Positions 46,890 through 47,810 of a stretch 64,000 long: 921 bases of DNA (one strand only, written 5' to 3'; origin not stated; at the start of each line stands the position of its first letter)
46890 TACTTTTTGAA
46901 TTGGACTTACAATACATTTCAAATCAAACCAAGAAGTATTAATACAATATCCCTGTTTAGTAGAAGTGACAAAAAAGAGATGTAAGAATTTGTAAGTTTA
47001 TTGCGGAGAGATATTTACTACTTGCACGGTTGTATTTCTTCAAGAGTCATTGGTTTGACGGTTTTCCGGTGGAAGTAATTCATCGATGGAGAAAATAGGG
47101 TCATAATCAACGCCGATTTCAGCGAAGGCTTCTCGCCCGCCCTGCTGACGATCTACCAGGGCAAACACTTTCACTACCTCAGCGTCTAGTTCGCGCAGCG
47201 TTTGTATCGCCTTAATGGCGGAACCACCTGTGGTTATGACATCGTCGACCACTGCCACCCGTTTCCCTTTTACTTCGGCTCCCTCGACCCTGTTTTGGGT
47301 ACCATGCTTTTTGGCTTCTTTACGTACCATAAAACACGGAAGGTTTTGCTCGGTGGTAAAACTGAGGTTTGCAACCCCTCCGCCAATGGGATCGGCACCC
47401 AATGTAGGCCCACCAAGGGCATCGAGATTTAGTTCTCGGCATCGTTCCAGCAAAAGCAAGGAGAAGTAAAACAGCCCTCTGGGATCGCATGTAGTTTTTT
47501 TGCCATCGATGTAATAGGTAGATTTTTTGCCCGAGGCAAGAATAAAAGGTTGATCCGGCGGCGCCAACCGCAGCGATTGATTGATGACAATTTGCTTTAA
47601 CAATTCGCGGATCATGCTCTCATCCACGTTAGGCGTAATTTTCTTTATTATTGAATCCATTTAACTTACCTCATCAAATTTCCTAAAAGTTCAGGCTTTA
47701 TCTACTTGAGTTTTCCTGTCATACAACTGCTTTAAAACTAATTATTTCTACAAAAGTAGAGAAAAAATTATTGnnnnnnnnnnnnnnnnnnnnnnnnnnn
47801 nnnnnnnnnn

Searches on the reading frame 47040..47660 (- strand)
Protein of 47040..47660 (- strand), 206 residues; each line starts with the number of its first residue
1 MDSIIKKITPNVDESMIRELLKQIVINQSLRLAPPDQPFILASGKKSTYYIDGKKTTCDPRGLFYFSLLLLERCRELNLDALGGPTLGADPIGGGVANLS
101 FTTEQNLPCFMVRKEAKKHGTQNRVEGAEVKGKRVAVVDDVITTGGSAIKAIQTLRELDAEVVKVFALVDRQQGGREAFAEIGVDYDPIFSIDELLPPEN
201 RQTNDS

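Call 19: search_protein_families(library=pfam, proteins=[window:47040-47660:-], max_evalue=0.001)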
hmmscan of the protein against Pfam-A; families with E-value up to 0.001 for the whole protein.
window:47040-47660:- (206 aa): 2 families
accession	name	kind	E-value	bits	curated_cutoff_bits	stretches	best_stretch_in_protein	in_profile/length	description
PF00156.33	Pribosyltran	-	9.6e-11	41.7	26.3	1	100-176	51-131/158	Phosphoribosyl transferase domain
PF14681.12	UPRTase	-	2.6e-06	27.5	27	1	130-180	118-170/206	Uracil phosphoribosyltransferase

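Call 62: list_cluster_members(proteins=[window:47043-47660:-, window:42869-43696:-, window:41589-42851:-, window:40465-41427:-, window:37721-40387:-, window:36192-37508:-, window:54606-55637:-, window:55796-56536:-, window:56536-57714:-, window:33051-34235:-])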
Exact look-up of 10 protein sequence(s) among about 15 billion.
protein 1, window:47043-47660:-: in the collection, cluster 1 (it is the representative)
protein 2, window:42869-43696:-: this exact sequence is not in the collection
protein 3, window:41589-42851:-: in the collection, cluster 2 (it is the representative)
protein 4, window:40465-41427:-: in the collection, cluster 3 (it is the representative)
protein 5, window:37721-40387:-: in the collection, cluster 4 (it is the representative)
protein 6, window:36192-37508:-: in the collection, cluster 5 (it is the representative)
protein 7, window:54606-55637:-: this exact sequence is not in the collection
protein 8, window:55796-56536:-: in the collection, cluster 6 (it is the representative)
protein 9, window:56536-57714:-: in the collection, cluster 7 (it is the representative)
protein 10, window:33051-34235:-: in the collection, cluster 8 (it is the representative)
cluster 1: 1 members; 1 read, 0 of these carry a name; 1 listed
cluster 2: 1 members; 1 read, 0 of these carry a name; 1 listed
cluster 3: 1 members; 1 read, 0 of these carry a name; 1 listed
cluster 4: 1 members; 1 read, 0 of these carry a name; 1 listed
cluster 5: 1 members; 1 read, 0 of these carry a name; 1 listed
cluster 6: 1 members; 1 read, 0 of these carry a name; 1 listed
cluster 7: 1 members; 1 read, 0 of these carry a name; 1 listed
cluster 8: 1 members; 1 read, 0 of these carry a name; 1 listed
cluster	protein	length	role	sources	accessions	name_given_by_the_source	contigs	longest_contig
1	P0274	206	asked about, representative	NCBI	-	-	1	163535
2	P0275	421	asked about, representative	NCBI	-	-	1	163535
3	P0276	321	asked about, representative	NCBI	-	-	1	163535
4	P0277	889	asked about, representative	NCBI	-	-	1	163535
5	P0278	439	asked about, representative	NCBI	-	-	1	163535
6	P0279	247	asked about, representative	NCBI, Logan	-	-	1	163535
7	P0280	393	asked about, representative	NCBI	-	-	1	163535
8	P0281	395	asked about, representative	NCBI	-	-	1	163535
